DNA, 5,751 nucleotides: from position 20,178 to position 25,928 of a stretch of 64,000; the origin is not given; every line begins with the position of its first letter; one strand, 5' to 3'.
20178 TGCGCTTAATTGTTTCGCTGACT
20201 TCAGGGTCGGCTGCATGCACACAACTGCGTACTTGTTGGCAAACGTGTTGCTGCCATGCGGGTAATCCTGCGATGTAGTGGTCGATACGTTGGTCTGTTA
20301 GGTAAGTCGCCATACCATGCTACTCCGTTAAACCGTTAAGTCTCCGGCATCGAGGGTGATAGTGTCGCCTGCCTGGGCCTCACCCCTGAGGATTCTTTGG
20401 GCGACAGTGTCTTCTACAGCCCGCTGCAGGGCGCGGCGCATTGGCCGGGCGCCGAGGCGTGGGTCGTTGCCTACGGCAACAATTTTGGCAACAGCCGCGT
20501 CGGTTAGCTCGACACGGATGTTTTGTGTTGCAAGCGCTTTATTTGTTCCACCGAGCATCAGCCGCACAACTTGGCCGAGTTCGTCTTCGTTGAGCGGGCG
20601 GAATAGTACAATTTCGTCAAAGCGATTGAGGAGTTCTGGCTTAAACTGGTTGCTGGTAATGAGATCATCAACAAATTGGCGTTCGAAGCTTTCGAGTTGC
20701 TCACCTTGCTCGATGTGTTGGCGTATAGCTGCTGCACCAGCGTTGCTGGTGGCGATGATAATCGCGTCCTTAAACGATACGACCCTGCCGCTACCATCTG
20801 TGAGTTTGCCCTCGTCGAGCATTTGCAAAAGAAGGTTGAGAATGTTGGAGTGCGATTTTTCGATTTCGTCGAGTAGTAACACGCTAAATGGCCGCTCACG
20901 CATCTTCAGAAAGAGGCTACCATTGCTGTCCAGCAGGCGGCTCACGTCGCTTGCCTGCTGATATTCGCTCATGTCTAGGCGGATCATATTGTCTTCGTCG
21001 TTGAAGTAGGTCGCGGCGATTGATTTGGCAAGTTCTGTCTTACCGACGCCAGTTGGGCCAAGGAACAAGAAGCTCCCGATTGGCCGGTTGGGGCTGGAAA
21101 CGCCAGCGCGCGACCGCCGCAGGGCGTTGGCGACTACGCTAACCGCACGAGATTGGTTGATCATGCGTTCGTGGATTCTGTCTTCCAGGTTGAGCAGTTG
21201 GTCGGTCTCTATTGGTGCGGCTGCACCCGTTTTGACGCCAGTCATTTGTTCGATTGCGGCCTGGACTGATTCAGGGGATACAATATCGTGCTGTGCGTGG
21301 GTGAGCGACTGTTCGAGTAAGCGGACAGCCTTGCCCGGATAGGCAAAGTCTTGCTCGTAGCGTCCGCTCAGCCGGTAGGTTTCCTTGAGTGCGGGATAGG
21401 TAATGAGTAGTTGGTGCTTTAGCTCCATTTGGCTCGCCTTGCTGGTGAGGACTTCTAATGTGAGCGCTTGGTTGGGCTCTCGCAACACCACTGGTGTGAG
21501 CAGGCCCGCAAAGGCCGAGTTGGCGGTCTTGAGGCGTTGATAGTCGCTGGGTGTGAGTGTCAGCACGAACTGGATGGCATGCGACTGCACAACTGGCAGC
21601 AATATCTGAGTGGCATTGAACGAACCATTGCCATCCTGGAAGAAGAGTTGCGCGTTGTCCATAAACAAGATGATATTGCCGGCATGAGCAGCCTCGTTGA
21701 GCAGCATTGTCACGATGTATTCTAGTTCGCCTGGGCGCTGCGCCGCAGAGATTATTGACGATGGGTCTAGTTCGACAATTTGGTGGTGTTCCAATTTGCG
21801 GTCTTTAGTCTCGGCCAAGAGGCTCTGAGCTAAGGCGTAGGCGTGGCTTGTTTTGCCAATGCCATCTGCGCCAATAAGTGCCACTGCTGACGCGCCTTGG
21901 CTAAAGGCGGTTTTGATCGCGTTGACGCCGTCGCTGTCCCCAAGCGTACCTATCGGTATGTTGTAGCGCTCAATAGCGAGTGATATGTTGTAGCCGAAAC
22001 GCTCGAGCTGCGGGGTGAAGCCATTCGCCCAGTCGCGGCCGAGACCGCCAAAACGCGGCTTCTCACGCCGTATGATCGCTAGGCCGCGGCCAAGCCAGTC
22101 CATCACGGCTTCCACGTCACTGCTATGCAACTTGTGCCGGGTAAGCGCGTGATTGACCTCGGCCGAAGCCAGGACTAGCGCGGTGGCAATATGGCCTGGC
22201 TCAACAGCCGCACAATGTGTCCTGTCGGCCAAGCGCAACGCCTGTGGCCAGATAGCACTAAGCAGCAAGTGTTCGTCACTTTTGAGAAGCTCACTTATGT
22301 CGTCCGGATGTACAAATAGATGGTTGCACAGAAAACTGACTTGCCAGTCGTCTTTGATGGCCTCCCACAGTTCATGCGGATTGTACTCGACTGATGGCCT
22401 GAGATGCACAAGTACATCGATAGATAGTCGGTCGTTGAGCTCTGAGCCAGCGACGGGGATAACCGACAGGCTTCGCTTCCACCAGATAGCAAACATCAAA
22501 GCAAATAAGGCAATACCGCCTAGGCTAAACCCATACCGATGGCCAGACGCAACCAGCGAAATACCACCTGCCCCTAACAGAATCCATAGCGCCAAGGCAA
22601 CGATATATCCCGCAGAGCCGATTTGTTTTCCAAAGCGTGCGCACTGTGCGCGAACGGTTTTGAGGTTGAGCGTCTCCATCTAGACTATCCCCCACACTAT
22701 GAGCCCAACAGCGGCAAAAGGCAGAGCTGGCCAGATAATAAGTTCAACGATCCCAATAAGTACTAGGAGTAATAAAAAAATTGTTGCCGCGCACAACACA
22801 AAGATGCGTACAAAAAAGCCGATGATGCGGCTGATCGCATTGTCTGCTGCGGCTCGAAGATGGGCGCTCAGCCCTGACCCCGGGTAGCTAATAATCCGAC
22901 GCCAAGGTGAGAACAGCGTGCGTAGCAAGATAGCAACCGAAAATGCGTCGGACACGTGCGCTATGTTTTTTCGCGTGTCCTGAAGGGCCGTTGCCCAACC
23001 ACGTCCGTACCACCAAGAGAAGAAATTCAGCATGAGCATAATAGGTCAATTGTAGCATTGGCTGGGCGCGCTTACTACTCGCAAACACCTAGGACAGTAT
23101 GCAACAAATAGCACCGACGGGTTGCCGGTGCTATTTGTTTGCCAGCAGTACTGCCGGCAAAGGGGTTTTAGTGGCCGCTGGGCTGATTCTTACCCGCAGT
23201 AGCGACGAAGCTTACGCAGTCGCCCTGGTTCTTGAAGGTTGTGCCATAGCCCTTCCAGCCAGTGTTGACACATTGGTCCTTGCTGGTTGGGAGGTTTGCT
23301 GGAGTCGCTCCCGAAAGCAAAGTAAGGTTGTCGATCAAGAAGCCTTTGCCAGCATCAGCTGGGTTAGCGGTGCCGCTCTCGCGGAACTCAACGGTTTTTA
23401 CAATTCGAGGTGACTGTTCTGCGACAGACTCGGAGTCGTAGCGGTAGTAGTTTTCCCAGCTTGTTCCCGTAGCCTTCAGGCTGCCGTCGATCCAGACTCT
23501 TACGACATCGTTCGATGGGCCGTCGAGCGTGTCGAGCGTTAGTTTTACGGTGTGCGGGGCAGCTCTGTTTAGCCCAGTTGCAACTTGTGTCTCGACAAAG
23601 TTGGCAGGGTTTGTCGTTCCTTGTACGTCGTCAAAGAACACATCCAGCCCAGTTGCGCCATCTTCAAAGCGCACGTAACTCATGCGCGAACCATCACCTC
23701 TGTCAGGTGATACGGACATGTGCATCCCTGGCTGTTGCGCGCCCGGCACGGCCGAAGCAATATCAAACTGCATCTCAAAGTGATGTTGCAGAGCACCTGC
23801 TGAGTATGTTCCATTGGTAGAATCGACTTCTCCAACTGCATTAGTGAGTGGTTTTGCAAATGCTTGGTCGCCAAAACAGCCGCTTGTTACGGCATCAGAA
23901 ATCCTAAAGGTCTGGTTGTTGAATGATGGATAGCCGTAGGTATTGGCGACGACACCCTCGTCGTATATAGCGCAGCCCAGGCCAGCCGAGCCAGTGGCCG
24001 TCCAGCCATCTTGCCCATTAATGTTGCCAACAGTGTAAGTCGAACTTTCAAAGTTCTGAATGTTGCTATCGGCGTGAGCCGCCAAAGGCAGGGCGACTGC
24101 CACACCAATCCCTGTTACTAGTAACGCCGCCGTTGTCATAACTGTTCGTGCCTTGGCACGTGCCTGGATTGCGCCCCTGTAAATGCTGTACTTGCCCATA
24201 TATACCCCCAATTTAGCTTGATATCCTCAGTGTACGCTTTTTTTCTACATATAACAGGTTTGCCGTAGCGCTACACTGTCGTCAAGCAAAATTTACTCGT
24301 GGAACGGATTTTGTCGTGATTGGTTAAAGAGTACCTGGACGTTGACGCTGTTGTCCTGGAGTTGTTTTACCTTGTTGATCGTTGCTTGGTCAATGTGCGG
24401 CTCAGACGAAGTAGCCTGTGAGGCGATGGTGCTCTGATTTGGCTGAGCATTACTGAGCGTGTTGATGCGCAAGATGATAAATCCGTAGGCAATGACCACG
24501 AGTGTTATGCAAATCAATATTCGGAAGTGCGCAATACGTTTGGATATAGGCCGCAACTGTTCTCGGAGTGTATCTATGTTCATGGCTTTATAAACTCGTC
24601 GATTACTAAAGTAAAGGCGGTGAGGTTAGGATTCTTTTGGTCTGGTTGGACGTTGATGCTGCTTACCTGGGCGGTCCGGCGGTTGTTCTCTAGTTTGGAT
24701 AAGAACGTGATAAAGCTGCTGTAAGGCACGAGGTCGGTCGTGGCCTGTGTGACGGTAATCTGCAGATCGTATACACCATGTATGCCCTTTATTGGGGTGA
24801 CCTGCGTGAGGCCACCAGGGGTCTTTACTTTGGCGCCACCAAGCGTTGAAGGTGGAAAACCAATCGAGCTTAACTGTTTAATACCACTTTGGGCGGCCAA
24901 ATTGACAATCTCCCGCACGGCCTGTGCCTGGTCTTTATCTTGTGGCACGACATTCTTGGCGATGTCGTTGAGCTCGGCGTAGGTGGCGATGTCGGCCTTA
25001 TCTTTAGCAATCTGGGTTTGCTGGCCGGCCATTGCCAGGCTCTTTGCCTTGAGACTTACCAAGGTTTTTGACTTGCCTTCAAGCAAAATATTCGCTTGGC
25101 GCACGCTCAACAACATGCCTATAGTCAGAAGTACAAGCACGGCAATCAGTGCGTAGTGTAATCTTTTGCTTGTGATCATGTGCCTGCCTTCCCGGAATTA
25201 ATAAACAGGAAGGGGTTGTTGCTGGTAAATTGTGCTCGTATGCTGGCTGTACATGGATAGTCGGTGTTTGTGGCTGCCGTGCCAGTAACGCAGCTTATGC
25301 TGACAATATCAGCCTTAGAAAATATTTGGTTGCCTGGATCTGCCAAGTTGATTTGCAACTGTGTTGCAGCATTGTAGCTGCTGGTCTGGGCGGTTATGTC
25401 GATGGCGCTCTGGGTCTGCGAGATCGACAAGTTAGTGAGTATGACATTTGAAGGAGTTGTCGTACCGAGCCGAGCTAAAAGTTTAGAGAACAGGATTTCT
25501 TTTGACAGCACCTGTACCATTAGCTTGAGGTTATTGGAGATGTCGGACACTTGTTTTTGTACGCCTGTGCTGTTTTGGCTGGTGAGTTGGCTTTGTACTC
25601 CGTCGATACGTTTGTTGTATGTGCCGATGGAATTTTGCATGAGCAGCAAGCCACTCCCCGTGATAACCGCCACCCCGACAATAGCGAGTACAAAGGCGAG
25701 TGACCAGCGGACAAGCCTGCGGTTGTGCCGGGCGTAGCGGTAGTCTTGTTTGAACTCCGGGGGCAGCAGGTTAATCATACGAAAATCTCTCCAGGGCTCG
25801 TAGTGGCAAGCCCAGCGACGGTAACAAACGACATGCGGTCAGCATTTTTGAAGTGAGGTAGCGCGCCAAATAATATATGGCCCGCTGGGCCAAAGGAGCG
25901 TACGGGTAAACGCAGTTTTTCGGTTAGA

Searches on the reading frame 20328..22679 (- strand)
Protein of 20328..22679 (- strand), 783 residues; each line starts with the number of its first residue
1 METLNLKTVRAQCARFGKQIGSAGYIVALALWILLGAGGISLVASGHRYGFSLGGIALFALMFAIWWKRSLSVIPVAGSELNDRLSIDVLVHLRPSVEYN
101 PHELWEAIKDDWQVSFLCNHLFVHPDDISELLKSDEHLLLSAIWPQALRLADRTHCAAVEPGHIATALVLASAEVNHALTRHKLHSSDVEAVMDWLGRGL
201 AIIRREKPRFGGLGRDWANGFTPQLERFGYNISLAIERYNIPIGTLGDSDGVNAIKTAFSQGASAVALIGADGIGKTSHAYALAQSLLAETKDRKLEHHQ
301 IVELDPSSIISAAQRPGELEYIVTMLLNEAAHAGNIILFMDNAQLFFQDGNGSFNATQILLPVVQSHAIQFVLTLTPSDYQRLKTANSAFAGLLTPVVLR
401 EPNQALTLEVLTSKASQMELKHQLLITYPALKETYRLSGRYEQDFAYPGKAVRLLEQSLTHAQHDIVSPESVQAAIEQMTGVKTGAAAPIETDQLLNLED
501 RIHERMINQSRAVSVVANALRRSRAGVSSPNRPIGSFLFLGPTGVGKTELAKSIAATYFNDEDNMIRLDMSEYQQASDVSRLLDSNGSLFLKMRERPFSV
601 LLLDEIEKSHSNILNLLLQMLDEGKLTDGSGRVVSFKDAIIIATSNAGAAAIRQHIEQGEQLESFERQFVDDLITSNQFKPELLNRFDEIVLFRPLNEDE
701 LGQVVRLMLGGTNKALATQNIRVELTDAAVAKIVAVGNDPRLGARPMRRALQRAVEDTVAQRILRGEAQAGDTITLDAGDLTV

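Call 81: search_protein_families(library=pfam, proteins=[window:20328-22679:-], max_evalue=0.001)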
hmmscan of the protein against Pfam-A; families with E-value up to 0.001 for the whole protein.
window:20328-22679:- (783 aa): 19 families
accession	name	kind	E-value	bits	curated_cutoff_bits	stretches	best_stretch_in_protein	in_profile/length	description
PF07724.20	AAA_2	-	2.1e-44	151.9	27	1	532-690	1-166/166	AAA domain (Cdc48 subfamily)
PF10431.15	ClpB_D2-small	-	2.1e-22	79.4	21.9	1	696-775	1-80/81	C-terminal, D2-small domain, of ClpB protein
PF00004.35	AAA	-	4.7e-16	59.9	21.2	2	538-647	2-110/131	ATPase family associated with various cellular activities (AAA)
PF07728.20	AAA_5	-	1.1e-12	48.5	22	1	537-649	2-125/139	AAA domain (dynein-related subfamily)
PF13173.12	AAA_14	-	4.8e-09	36.7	27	1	538-623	6-87/129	AAA domain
PF13401.12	AAA_22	-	5.5e-09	36.9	27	0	262-381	4-128/130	AAA domain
PF20720.3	nSTAND3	-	3.4e-07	30.5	27.2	0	538-575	21-56/155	Novel STAND NTPase 3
PF00158.32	Sigma54_activat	-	1e-05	25.7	20.2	0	536-654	24-151/168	Sigma-54 interaction domain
PF01695.23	IstB_IS21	-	1.2e-05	25.4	24.1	0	258-290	87-119/238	IstB-like ATP binding protein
PF13479.12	AAA_24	-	1.3e-05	25.6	27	0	538-624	6-91/195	AAA domain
PF17871.7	AAA_lid_9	-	2.1e-05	24.8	22.8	1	405-482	3-81/104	AAA lid domain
PF12775.13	AAA_7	-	4.7e-05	23.5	25.8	0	536-586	35-85/181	P-loop containing dynein motor region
PF01078.27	Mg_chelatase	-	6.1e-05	23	20.3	0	247-303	7-62/207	Magnesium chelatase, subunit ChlI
PF00005.33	ABC_tran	-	0.0001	23.3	25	0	539-575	16-51/137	ABC transporter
PF13177.12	DNA_pol3_delta2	-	0.00031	21.2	27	0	531-564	16-49/161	DNA polymerase III, delta subunit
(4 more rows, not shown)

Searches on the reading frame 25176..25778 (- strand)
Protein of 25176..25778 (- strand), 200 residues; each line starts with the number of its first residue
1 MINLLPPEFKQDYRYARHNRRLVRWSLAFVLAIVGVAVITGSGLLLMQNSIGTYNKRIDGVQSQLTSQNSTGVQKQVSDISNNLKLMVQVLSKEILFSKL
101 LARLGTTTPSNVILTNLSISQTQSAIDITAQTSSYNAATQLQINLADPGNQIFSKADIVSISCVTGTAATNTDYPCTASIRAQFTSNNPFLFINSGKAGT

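Call 81: search_protein_families(library=pfam, proteins=[window:25176-25778:-], max_evalue=0.001)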
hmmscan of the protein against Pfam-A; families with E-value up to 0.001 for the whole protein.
window:25176-25778:- (200 aa): 1 family
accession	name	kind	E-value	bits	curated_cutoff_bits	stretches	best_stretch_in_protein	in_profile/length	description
PF05137.18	PilN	-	4.9e-06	26.9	22.8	1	100-165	2-63/78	Fimbrial assembly protein (PilN)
